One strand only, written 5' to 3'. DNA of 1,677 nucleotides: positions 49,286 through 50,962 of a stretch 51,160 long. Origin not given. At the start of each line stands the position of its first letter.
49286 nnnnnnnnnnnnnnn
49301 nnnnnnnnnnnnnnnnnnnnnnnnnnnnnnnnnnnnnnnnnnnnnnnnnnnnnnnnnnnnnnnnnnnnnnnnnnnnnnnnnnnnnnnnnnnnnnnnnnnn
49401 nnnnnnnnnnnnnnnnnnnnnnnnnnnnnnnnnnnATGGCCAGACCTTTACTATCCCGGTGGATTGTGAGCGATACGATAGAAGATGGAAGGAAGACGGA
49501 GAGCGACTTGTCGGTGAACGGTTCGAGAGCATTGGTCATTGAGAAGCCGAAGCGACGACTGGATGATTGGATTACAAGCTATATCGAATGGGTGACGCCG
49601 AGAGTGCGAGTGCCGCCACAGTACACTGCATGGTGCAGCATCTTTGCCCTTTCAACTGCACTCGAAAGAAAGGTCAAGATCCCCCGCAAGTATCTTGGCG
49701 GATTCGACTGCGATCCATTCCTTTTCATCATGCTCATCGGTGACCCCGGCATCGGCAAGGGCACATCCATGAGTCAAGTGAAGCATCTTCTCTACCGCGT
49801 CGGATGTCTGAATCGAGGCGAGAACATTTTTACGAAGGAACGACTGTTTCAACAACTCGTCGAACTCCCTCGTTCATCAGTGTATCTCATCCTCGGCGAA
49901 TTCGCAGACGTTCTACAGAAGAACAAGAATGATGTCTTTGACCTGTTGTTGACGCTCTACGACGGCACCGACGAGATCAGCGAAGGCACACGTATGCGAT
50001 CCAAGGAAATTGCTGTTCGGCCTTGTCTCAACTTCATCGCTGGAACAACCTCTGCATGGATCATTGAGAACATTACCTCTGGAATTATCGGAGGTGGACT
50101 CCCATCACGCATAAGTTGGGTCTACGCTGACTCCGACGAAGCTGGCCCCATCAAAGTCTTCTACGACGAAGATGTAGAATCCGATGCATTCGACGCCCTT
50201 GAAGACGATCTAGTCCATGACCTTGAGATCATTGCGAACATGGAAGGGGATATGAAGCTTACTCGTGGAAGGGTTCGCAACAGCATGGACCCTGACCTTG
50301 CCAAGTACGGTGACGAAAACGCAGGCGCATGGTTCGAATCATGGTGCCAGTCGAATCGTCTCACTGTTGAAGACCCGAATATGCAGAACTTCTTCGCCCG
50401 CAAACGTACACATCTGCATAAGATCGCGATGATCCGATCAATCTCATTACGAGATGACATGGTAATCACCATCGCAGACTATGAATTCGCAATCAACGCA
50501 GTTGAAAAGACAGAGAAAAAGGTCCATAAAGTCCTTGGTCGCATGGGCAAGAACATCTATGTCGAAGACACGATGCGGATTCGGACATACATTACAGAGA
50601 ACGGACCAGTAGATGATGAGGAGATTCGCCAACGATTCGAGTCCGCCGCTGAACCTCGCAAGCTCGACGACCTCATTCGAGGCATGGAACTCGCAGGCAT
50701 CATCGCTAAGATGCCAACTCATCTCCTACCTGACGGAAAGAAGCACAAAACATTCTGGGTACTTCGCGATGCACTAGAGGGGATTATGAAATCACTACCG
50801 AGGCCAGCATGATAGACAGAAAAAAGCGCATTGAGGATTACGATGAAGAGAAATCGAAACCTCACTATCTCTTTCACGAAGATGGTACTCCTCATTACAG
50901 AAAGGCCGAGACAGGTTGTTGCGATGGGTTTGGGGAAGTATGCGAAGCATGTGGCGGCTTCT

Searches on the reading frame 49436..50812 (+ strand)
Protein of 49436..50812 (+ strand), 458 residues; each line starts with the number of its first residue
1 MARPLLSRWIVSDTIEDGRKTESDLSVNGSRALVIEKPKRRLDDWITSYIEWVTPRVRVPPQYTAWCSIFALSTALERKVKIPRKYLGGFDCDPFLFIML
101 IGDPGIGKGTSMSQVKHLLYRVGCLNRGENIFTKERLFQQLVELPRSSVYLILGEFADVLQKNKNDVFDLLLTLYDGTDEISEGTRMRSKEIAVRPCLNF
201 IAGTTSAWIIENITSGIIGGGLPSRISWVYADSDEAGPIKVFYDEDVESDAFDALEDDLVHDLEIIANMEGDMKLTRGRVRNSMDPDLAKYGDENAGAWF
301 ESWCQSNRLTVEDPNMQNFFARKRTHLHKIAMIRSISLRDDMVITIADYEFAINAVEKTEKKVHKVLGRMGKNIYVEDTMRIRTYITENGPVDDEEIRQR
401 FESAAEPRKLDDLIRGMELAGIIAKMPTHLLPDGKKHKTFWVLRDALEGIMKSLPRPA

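Call 13: search_protein_families(library=pfam, proteins=[window:49436-50812:+], max_evalue=0.001)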
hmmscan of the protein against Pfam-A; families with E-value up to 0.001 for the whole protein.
window:49436-50812:+ (458 aa): 1 family
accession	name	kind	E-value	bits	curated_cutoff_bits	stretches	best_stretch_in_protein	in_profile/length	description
PF13148.11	DUF3987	-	3.1e-09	36.9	27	0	134-333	132-326/364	Protein of unknown function (DUF3987)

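Call 60: search_protein_families(library=phrogs, proteins=[window:49436-50812:+], max_evalue=0.001)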
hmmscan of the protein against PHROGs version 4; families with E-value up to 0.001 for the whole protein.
window:49436-50812:+ (458 aa): 3 families
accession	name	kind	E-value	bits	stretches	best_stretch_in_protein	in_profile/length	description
phrog_14296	-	DNA, RNA and nucleotide metabolism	3.1e-30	106.5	1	43-390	2-340/417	DNA primase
phrog_10514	-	DNA, RNA and nucleotide metabolism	3.3e-11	43.1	1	44-425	342-730/750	DNA primase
phrog_3022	-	DNA, RNA and nucleotide metabolism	2.1e-07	30.7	1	94-364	408-683/788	DNA primase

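Call 77: search_solved_structures(query=window:49436-50812:+, max_evalue=1)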
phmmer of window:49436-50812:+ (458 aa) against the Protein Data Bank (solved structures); distinct sequences matched with E-value up to 1: 4.
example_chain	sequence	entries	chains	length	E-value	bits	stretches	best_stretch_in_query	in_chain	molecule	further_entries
3syk_A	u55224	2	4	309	0.28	13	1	80-139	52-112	Protein CbbX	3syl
3zuh_A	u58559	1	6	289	0.41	12.5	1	80-139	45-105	PROTEIN CBBX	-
5lkm_A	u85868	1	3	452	0.77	11.6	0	85-125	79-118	DNA repair protein RadA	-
8rxc_D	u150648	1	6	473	0.83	11.5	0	85-125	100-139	DNA repair protein RadA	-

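Call 87: find_homologous_proteins(query=window:49436-50812:+, max_evalue=0.00001)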
Query window:49436-50812:+ (458 aa): 14 proteins with E <= 0.00001 among 5551 candidates.
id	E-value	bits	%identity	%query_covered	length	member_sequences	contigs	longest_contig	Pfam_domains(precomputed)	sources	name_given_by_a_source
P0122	4.8e-294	993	100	95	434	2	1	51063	PF13148.12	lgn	-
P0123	8.1e-192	656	71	83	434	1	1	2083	PF13148.12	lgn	-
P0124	2.6e-190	651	69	90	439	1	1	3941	PF13148.12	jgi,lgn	-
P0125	1.8e-152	526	59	88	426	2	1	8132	PF13148.12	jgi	jgi:hypothetical protein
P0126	2.7e-105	371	64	58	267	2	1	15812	-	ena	-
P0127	1.8e-50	190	31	83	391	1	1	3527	PF13148.12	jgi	jgi:hypothetical protein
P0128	9.8e-50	188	29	84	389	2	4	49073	PF13148.12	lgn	-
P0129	4.5e-31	126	28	76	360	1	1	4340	PF13148.12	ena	-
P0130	5.1e-31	126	31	78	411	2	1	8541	PF13148.12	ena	-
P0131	2.6e-28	117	29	83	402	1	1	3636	PF13148.12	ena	-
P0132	4.9e-24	103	24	82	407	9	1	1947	PF13148.12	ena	-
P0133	1.7e-14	72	23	84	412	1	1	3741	PF13148.12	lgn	-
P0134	4.5e-13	67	25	83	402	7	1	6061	PF13148.12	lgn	-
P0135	9.0e-9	53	24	84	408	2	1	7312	PF13148.12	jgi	jgi:hypothetical protein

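Call 91: find_encoding_contigs(protein=P0122, flank=10000, max_places=3)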
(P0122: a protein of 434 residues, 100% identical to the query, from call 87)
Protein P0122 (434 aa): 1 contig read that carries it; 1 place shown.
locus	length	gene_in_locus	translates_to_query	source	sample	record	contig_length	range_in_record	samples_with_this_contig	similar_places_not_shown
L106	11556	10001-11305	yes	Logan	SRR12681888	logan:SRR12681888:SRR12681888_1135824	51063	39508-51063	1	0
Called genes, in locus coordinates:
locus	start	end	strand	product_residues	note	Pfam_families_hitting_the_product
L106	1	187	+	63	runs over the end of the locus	-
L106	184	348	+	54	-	-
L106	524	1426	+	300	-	PF13479:AAA_24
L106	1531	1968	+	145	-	-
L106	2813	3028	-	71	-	-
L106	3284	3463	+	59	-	-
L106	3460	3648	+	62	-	-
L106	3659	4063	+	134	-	-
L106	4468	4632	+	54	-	-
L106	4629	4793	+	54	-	-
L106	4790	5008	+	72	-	-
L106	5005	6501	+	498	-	-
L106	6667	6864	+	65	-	-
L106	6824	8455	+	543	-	PF03167:UDG, PF01612:DNA_pol_A_exo1 (weak), PF00476:DNA_pol_A (weak)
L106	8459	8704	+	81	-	-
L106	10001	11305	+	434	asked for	PF13148:DUF3987 (faint)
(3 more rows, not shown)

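Call 96: predict_structure(alignment_id=A5)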
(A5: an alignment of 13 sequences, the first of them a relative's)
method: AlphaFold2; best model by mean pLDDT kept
length: 434 residues; sequences in the alignment: 13
mean_pLDDT: 81.2   pTM: 0.75
mean pLDDT of the five models: 81.2, 80.4, 79.9, 79.8, 73.6
residues with pLDDT >= 90: 180; 70-90: 142; 50-70: 97; < 50: 15
segments of 3 or more residues with pLDDT < 50: 1-7, 347-350
pLDDT, mean of each block of 10 residues (from residue 1): 45 88 94 86 97 93 87 90 91 95 87 91 91 69 82 85 81 93 78 71 86 66 79 97 96 95 95 93 68 72 95 96 96 77 56 69 80 77 69 67 60 68 57 49
secondary structure, 60 per line:
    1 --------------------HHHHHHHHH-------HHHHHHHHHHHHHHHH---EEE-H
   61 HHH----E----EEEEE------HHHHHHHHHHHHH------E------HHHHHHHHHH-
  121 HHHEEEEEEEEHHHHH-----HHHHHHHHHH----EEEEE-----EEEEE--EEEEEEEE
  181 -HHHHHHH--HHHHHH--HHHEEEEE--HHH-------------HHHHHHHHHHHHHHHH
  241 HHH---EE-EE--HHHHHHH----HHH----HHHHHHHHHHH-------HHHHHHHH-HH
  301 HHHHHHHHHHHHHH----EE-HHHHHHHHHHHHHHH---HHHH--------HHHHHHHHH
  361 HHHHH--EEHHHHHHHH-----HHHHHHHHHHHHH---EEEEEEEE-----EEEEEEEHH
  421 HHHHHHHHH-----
elements in order: H21-29 H37-52 E56-58 H60-63 E73-77 H84-96 H110-119 E124-131 H132-136 H142-151 E156-160 E166-170 E173-180 H182-188 H191-196 E202-206 H225-243 H254-260 H272-282 H290-297 H299-314 H322-336 H340-343 H352-365 H370-377 H383-395 E399-406 E412-418 H419-429

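Call 98: fold_search(model_id=the predicted structure, library=pdb)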
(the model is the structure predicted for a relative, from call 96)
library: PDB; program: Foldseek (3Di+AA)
matches with E <= 10: 1083; with E <= 0.001: 238
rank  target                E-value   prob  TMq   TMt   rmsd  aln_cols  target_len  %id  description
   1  8s0a_5                4.1e-08  1.00  0.41  0.28  15.5       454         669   12  H. sapiens MCM2-7 hexamer bound to double stranded DNA (released 2024-10-02)
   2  8s09_5                5.9e-08  1.00  0.40  0.27  16.0       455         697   14  H. sapiens MCM2-7 double hexamer bound to double stranded DNA (released 2024-10-02)
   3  8x7u_C                2.2e-07  1.00  0.45  0.32   9.6       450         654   13  MCM in complex with dsDNA in presence of ATP. (released 2024-01-17)
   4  9e2x_5                3.1e-07  1.00  0.44  0.33   9.8       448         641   10  Cryo-EM structure of yeast CMG helicase stalled at G4-containing DNA template, state 2 (released 2025-03-19)
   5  9nuk_A                3.3e-07  1.00  0.43  0.33   7.9       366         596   14  SsoPfMCM:DNA class 2a from merged particles (released 2026-03-25)
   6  7pmk_5                3.5e-07  1.00  0.38  0.26  18.5       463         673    9  S. cerevisiae replisome-SCF(Dia2) complex bound to double-stranded DNA (conformation I) (released 2021-11-10)
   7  8p62_5                4.7e-07  1.00  0.41  0.28  18.0       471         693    9  S. cerevisiae ssDNA-sCMGE after DNA replication initiation (released 2024-05-29)
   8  8q67_A                5.5e-07  1.00  0.44  0.35   6.5       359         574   13  Crystal structure of a homohexameric MCM from M. acidophilum (released 2025-03-12)
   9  8q67_B                5.5e-07  1.00  0.42  0.33   7.9       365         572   13  Crystal structure of a homohexameric MCM from M. acidophilum (released 2025-03-12)
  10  8q67_E                5.8e-07  1.00  0.43  0.34   6.8       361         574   14  Crystal structure of a homohexameric MCM from M. acidophilum (released 2025-03-12)
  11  8x7u_B                6.2e-07  1.00  0.42  0.30  10.0       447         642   12  MCM in complex with dsDNA in presence of ATP. (released 2024-01-17)
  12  8p63_5                7.2e-07  1.00  0.41  0.28  18.6       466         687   10  S. cerevisiae consensus-sCMGE on ssDNA after DNA replication initiation (released 2024-05-29)
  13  8kg6_5                9.3e-07  1.00  0.37  0.26  18.8       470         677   10  Yeast replisome in state I (released 2023-12-06)
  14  7plo_3                9.8e-07  1.00  0.41  0.30   8.3       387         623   14  H. sapiens replisome-CUL2/LRR1 complex (released 2021-11-10)
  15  4r7y_A                1.3e-06  1.00  0.43  0.32   8.4       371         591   14  Crystal structure of an active MCM hexamer (released 2014-10-08)
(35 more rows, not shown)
